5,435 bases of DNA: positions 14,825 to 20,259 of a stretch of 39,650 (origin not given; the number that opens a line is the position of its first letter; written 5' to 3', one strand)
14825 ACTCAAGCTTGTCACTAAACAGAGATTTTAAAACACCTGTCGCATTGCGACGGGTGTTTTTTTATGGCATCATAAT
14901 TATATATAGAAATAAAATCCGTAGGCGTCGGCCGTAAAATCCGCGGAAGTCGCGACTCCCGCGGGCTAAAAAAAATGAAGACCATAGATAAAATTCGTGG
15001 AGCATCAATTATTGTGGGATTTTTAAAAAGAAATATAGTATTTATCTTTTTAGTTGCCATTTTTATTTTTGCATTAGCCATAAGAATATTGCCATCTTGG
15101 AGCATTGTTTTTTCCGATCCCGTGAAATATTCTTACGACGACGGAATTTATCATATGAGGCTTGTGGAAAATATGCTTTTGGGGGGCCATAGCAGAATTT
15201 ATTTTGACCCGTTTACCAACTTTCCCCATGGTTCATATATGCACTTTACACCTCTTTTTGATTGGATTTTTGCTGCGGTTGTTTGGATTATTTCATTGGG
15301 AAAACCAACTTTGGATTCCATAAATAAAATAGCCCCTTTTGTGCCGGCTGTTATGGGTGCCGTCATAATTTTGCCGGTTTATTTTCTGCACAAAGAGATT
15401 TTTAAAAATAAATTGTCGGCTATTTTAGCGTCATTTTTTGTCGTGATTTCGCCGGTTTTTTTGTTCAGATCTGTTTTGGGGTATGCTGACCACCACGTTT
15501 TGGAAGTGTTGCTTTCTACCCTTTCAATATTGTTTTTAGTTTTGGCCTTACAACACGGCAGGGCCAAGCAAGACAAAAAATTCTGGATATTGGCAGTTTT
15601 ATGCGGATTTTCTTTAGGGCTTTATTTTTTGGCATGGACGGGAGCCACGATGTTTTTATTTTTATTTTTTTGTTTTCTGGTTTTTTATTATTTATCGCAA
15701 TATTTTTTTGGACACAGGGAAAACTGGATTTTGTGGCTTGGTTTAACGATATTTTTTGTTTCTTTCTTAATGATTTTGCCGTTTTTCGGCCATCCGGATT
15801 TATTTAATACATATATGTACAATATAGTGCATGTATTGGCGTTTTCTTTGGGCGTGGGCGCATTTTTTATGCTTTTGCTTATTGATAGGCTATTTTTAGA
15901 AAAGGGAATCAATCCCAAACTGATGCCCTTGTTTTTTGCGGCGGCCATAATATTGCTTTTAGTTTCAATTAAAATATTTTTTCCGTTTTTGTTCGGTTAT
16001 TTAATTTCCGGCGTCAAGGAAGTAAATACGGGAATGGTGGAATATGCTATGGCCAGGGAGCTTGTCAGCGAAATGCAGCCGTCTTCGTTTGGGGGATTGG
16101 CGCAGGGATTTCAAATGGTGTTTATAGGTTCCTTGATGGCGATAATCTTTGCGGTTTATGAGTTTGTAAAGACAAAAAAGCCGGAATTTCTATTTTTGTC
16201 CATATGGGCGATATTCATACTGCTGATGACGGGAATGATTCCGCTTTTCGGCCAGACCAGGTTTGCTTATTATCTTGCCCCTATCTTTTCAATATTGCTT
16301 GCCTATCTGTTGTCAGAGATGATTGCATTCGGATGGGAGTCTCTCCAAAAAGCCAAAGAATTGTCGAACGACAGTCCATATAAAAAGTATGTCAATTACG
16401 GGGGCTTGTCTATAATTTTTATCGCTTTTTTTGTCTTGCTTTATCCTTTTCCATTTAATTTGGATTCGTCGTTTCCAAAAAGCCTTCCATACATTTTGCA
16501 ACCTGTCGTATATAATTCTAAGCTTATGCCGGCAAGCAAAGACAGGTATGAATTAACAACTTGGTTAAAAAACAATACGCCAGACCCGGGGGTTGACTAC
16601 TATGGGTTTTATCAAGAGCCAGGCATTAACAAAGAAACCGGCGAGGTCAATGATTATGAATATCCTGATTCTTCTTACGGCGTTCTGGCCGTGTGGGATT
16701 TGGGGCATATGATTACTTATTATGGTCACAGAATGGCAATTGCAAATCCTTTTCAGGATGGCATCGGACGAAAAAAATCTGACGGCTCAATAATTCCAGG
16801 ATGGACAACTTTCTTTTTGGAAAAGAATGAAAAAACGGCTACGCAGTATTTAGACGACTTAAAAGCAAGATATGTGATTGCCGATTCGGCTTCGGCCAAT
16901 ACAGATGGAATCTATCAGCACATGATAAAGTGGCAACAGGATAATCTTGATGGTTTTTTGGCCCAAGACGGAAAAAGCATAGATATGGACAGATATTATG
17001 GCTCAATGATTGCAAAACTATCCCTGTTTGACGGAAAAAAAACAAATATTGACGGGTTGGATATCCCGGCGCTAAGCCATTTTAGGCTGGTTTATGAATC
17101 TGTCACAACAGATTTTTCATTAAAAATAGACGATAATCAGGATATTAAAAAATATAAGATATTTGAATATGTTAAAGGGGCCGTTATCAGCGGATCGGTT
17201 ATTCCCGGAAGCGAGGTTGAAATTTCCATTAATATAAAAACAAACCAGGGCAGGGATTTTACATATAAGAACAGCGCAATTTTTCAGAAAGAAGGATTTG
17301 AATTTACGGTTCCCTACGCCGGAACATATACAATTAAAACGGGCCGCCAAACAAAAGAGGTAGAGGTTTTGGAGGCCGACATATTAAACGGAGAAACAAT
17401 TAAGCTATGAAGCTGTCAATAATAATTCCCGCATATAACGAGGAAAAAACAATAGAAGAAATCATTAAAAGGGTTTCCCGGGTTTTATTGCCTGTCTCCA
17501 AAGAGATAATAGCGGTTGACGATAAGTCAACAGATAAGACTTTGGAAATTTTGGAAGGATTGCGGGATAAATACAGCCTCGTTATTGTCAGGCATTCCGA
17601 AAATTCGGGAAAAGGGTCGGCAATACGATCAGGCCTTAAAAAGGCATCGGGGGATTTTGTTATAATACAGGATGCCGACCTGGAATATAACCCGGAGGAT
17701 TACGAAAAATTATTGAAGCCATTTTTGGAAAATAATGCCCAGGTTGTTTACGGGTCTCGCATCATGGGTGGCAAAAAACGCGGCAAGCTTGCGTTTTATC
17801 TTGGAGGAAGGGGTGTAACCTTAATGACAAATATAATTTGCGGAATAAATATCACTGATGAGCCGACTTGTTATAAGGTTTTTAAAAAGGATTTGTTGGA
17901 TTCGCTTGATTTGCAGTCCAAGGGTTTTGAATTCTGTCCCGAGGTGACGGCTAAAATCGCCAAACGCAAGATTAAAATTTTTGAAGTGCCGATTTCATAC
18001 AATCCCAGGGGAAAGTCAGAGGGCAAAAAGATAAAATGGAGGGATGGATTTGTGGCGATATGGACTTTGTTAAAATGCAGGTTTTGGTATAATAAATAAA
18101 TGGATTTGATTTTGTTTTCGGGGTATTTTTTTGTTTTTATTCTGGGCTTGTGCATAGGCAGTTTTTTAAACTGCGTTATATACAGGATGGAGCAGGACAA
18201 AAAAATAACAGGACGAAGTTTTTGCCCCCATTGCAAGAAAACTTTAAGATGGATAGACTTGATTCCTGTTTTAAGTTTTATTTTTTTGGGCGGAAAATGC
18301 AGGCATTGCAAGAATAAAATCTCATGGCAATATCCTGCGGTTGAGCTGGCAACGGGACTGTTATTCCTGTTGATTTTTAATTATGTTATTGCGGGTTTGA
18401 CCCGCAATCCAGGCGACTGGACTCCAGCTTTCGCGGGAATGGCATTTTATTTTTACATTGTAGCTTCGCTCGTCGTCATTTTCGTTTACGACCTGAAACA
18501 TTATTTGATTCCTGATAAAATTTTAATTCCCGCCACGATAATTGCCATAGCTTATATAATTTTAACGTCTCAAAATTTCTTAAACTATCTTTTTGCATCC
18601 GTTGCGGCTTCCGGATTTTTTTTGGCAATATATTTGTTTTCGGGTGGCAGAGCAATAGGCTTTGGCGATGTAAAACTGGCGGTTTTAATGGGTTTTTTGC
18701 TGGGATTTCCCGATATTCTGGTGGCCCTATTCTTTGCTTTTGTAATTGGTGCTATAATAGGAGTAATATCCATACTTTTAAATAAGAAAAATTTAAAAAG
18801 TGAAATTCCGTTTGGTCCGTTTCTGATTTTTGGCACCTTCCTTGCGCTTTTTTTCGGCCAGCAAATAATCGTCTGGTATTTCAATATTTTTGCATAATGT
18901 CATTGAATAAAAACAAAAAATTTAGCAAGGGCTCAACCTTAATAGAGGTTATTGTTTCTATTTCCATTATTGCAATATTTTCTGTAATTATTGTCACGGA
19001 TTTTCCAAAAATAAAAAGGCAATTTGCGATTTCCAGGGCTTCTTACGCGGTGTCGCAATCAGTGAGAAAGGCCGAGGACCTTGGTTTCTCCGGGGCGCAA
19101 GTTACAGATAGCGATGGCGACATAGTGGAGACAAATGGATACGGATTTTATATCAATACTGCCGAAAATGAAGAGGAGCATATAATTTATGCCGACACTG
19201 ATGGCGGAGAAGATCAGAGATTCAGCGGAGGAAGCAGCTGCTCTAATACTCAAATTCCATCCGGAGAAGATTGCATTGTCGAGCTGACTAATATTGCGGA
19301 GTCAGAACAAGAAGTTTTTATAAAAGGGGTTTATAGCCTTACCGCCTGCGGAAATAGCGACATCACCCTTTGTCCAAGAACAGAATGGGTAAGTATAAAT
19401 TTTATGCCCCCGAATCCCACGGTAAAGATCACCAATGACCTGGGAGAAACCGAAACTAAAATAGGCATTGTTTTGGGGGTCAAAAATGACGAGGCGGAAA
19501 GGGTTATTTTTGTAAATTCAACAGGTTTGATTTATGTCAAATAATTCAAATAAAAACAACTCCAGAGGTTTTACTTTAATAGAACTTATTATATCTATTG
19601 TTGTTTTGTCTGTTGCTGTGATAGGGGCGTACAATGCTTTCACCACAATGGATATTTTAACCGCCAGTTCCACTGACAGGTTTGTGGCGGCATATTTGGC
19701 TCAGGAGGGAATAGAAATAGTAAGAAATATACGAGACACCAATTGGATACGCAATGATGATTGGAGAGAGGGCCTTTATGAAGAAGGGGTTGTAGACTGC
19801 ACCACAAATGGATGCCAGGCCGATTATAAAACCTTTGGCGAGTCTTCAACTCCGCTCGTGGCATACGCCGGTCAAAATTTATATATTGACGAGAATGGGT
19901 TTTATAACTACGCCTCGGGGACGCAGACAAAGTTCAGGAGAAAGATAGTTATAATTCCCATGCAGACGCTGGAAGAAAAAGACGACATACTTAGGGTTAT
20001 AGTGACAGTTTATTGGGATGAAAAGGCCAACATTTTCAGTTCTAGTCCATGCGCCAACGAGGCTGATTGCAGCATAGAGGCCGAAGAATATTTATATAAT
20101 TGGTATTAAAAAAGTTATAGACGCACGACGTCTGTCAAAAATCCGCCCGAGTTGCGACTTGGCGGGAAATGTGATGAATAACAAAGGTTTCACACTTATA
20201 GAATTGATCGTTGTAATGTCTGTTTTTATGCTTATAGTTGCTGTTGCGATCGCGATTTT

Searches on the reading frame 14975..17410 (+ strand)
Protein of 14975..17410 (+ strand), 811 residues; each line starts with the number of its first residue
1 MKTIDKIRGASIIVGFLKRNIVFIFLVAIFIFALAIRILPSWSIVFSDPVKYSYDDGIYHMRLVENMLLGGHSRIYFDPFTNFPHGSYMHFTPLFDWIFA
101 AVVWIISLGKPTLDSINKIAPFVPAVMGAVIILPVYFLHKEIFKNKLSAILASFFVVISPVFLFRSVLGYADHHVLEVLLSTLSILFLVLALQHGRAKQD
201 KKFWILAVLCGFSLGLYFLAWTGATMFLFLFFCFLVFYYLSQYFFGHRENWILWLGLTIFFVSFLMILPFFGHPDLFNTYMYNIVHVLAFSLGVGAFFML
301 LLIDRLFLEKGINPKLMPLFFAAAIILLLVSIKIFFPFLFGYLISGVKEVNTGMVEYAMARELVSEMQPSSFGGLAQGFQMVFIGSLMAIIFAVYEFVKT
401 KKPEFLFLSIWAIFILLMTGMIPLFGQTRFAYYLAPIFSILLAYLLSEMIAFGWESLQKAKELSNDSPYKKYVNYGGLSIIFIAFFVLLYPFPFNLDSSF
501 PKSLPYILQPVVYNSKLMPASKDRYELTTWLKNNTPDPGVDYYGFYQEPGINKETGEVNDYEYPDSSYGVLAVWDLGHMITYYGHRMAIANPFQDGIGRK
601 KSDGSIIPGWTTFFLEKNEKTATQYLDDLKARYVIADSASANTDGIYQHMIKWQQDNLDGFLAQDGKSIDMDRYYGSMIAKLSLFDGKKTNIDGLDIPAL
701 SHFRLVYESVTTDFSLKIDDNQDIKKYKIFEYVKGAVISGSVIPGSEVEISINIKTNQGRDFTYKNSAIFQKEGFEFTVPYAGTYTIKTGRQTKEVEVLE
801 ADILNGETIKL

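Call 37: search_protein_families(library=pfam, proteins=[window:14975-17410:+], max_evalue=0.01)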
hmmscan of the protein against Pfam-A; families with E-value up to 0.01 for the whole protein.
window:14975-17410:+ (811 aa): 3 families
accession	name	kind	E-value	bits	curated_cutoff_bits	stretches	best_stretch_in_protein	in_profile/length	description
PF02516.20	STT3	-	9.7e-28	98.2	24.5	1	30-446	4-368/405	Oligosaccharyl transferase STT3, N-terminal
PF22627.1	AglB_core-like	-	8.3e-21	74.9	27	1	526-638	6-108/111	AglB core domain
PF18079.6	AglB_L1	-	2.7e-16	59.9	23.6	1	735-809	1-87/87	Archaeal glycosylation protein B long peripheral domain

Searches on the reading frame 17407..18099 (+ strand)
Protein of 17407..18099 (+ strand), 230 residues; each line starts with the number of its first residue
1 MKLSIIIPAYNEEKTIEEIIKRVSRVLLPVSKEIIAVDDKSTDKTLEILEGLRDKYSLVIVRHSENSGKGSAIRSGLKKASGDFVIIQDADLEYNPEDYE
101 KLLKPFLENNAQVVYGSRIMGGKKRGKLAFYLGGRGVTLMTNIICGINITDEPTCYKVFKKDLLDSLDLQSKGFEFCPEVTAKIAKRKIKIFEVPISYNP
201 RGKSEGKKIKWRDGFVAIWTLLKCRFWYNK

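Call 37: search_protein_families(library=pfam, proteins=[window:17407-18099:+], max_evalue=0.01)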
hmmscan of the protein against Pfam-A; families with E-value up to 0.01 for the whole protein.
window:17407-18099:+ (230 aa): 4 families
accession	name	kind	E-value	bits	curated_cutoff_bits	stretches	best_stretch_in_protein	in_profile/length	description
PF00535.33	Glycos_transf_2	-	6.9e-37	127.4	23.3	1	4-166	1-166/168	Glycosyl transferase family 2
PF10111.15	Glyco_tranf_2_2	-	7.8e-09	35.9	27.3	1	4-104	1-104/276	Glycosyltransferase like family 2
PF13641.12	Glyco_tranf_2_3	-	1.9e-08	35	27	1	3-112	3-117/230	Glycosyltransferase like family 2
PF13704.12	Glyco_tranf_2_4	-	0.00076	20.4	27.5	1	12-91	3-81/98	Glycosyl transferase family 2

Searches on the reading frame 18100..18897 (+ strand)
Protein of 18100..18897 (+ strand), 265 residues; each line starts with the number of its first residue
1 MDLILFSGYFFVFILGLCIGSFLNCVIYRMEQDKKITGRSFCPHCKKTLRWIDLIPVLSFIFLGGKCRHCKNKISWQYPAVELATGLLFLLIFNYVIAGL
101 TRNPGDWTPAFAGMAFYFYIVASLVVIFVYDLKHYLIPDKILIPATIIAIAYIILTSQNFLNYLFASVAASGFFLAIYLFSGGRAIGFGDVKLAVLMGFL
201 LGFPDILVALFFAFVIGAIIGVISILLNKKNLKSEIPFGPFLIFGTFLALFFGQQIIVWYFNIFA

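Call 37: search_protein_families(library=pfam, proteins=[window:18100-18897:+], max_evalue=0.01)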
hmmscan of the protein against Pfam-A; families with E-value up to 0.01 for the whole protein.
window:18100-18897:+ (265 aa): 4 families
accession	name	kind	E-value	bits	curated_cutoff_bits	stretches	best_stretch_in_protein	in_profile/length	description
PF06750.18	A24_N_bact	-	2e-33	114.8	23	1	14-93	1-81/84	Bacterial Peptidase A24 N-terminal domain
PF01478.23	Peptidase_A24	-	5.2e-16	59.4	26.5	1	119-222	2-104/104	Type IV leader peptidase family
PF21202.3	SLX1_C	-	0.00021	22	27.2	0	31-55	41-65/65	Structure-specific endonuclease subunit SLX1, C-terminal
PF09788.14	Tmemb_55A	-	0.0081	15.8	30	0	36-128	147-234/248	Transmembrane protein 55A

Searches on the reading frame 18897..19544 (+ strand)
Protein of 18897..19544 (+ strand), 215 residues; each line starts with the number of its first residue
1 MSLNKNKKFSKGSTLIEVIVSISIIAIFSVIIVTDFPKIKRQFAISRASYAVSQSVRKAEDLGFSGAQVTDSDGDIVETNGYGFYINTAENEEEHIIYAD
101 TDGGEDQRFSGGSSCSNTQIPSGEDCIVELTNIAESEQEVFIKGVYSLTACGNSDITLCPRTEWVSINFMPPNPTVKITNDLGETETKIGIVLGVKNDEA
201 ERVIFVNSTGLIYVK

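Call 37: search_protein_families(library=pfam, proteins=[window:18897-19544:+], max_evalue=0.01)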
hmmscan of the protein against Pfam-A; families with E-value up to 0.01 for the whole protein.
window:18897-19544:+ (215 aa): 1 family
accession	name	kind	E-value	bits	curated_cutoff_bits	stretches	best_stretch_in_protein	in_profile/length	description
PF07963.17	N_methyl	-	2.3e-05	24.2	21.2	1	10-32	4-26/27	Prokaryotic N-terminal methylation motif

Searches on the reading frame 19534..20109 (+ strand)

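Call 37: search_protein_families(library=pfam, proteins=[window:19534-20109:+], max_evalue=0.01)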
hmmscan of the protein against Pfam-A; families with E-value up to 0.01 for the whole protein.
window:19534-20109:+ (191 aa): 1 family
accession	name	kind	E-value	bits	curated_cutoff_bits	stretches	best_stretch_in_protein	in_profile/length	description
PF07963.17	N_methyl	-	3.6e-09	36.3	21.2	1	7-33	1-27/27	Prokaryotic N-terminal methylation motif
